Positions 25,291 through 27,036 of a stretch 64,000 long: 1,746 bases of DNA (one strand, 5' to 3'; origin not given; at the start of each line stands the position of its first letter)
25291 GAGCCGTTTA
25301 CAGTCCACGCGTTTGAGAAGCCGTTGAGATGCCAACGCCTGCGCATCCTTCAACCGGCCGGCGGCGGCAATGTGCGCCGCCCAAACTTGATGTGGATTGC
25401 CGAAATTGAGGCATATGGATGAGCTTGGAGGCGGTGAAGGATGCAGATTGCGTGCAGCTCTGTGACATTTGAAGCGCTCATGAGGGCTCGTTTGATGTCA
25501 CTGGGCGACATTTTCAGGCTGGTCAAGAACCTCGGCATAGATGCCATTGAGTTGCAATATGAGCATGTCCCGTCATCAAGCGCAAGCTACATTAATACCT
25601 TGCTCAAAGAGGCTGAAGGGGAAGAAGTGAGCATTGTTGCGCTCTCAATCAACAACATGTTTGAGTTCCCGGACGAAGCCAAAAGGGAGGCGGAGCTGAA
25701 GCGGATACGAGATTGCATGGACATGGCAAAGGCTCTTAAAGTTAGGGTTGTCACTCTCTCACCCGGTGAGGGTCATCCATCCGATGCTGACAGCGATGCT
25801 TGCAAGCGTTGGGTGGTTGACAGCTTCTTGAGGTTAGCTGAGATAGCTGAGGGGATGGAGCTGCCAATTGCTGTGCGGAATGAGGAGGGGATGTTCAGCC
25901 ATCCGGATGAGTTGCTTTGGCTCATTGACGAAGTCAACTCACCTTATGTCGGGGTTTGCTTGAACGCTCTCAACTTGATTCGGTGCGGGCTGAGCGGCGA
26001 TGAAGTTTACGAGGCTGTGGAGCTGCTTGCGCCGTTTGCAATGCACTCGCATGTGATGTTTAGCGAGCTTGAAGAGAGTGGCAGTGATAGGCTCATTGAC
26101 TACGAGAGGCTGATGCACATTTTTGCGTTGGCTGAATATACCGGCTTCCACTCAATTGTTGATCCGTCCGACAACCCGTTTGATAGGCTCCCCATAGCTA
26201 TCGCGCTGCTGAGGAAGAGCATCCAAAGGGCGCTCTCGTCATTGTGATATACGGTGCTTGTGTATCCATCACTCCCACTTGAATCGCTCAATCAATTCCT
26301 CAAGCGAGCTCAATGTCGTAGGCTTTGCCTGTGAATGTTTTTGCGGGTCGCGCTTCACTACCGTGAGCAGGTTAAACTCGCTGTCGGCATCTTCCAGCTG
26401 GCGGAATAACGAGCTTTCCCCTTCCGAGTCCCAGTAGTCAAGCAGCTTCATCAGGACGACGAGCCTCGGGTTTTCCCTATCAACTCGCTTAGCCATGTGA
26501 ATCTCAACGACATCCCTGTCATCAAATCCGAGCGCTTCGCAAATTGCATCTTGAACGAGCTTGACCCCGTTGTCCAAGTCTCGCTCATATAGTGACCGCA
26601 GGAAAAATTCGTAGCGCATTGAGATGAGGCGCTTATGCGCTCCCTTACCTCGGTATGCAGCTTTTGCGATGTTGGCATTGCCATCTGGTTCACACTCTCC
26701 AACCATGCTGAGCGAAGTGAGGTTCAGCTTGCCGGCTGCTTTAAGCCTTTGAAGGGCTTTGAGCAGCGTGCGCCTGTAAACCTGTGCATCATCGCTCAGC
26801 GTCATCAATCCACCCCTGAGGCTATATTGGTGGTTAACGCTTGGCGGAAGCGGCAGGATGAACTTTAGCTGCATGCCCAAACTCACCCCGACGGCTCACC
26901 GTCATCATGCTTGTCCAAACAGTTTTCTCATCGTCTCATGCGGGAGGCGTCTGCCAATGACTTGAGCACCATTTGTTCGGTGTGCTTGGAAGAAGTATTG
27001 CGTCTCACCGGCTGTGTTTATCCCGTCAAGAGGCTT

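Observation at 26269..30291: Four-gene cassette of XRE-ImmA switch, GemA-like protein, HerA-type ATPase and RusA-family nuclease: candidate undescribed ATPase-nuclease (defence-like) module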

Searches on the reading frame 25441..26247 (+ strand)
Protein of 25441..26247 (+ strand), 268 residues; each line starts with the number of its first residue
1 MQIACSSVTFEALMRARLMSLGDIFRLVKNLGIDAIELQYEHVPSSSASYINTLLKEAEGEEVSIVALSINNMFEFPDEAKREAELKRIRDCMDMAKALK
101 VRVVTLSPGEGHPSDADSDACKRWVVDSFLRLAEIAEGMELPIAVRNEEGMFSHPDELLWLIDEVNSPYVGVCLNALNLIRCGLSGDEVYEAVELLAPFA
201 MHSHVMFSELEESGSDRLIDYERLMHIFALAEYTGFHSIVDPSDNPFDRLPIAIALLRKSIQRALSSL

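Call 57: search_protein_families(library=pfam, proteins=[window:25441-26247:+], max_evalue=10)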
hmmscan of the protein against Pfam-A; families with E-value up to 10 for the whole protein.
window:25441-26247:+ (268 aa): 2 families
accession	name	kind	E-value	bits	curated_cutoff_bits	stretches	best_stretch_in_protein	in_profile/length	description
PF01261.30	AP_endonuc_2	-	5.6e-26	92.2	31.1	1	25-251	1-240/249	Xylose isomerase-like TIM barrel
PF19823.4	DUF6305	-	0.074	13.1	25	1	81-120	63-102/154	Domain of unknown function (DUF6305)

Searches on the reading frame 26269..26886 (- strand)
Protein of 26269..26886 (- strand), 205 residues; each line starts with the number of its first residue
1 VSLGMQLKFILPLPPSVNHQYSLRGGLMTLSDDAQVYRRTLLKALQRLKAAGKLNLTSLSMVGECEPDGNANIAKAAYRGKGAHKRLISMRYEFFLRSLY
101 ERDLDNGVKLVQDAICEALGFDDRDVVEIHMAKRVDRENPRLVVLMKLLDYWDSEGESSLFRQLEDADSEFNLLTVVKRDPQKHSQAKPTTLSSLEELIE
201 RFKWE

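Call 3: search_protein_families(library=pfam, proteins=[window:26269-26886:-], max_evalue=1)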
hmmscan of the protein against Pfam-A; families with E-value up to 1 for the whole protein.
window:26269-26886:- (205 aa): 1 family
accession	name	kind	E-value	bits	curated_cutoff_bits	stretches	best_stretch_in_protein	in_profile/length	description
PF05866.16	RusA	-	4.4e-07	31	22.8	1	12-144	1-121/124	Endodeoxyribonuclease RusA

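Call 4: search_protein_families(library=padloc, proteins=[window:26269-26886:-], max_evalue=1)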
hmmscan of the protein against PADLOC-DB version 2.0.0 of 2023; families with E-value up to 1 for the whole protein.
window:26269-26886:- (205 aa): 1 family
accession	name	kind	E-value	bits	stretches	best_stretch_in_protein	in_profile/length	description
PDLC02124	Csn2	-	0.023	12.6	1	104-180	123-199/221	-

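Call 5: search_protein_families(library=phrogs, proteins=[window:26269-26886:-], max_evalue=1)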
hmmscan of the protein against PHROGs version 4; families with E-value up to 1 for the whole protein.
window:26269-26886:- (205 aa): 7 families
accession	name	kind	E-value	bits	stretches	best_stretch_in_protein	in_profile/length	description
phrog_34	-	DNA, RNA and nucleotide metabolism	2e-10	41.7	1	5-145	73-190/259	RusA-like Holliday junction resolvase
phrog_11573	-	unknown function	1.1e-05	26.7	1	93-138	54-98/110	-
phrog_140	-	DNA, RNA and nucleotide metabolism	1.1e-05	26.3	1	103-168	123-189/219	RusA-like Holliday junction resolvase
phrog_1532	-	unknown function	0.0073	17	1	90-133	12-56/80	-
phrog_1682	-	DNA, RNA and nucleotide metabolism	0.026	14.8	1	86-153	77-149/387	RusA-like Holliday junction resolvase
phrog_14291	-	unknown function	0.15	12.6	1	68-120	16-66/172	-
phrog_19352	-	unknown function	0.22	12.6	1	79-113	6-40/56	-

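Call 6: search_protein_families(library=ncbifam, proteins=[window:26269-26886:-], max_evalue=1)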
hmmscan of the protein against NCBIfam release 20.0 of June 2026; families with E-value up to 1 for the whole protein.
window:26269-26886:- (205 aa): 1 family
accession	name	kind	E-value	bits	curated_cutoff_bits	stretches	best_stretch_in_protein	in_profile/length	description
NF007305.1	PRK09786.1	exception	5.3e-05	23.7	200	2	57-133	25-101/120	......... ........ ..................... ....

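Call 23: search_solved_structures(query=window:26269-26886:-, max_evalue=1, show_alignments=2)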
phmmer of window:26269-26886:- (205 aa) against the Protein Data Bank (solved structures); distinct sequences matched with E-value up to 1: 3.
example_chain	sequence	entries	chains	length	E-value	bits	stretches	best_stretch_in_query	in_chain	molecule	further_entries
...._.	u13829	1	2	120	0.0055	20.1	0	88-142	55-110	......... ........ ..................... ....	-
2h8c_A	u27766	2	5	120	0.027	17.8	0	9-46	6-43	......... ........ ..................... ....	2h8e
3v7o_A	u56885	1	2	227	0.55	13.5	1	102-175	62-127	Minor nucleoprotein VP30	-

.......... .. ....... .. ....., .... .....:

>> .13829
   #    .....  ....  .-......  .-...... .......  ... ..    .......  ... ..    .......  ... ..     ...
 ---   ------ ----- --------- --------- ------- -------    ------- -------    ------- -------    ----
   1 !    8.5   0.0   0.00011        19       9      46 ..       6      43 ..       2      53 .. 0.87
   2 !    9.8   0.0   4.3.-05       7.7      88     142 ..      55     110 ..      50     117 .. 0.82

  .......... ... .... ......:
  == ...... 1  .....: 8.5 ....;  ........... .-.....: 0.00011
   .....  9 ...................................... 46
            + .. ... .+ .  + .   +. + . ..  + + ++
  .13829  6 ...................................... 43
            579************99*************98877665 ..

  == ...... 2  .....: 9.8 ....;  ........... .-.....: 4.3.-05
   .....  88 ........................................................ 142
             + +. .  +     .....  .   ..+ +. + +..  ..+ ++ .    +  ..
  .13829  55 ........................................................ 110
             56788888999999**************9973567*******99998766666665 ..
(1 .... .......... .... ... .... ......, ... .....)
